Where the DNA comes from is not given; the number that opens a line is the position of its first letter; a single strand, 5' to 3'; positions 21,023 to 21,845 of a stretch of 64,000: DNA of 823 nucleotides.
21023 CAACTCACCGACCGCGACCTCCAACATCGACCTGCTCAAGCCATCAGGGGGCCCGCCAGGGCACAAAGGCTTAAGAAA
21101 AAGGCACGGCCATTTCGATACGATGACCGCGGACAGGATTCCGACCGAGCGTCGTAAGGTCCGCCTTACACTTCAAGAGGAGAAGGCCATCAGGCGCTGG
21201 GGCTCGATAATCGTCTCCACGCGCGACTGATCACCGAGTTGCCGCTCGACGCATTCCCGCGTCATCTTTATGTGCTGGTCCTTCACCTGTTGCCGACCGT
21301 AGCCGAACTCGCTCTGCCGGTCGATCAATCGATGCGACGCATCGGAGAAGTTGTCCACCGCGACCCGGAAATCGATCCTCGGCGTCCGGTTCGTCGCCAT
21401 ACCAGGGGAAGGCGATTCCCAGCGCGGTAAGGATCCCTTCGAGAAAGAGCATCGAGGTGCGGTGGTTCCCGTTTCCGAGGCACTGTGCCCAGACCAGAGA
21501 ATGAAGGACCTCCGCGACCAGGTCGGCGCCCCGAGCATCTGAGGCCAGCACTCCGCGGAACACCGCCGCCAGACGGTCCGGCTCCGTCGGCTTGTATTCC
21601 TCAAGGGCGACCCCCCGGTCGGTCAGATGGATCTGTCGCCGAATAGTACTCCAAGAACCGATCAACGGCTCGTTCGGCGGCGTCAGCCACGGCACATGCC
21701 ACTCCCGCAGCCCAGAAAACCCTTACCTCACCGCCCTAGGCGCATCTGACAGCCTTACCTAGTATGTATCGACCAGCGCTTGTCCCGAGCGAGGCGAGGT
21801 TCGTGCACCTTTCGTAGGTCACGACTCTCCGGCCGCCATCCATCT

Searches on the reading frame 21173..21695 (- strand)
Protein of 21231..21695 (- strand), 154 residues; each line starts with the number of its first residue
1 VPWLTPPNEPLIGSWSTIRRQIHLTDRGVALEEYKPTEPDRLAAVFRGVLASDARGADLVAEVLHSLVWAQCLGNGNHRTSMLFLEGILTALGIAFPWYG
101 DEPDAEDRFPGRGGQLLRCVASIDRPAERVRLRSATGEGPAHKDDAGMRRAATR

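Call 35: search_protein_families(library=pfam, proteins=[window:21231-21695:-], max_evalue=0.00001)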
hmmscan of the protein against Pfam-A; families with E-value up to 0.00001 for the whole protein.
window:21231-21695:- (154 aa): 0 families

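Call 40: search_protein_families(library=pfam, proteins=[window:21231-21695:-, window:21173-21604:-], max_evalue=5)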
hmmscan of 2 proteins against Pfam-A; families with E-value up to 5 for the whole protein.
window:21231-21695:- (154 aa): 1 family
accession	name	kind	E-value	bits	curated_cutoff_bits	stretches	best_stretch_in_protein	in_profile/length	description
PF02661.23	Fic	-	0.056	14.7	24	1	51-87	55-91/93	Fic/DOC family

window:21173-21604:- (143 aa): 0 families

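Call 54: find_homologous_proteins(query=window:21231-21695:-, max_evalue=0.001)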
Query window:21231-21695:- (154 aa): 4 proteins with E <= 0.001 among 194 candidates.
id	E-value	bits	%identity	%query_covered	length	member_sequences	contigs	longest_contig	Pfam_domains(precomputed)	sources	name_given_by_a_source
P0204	5.3e-26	109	53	60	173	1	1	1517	PF26511.1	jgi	jgi:hypothetical protein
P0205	9.1e-23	99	55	56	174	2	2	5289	PF26511.1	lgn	-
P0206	3.2e-21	94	50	57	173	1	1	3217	PF26511.1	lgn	-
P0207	5.4e-19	86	41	77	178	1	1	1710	-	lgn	-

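Call 55: search_protein_families(library=pfam, proteins=[P0204, P0205, P0207], max_evalue=0.01)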
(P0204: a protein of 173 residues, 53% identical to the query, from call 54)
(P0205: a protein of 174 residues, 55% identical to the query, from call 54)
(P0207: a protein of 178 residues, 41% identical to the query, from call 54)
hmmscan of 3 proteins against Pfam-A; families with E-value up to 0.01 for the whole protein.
P0204 (173 aa): 0 families

P0205 (174 aa): 0 families

P0207 (178 aa): 0 families
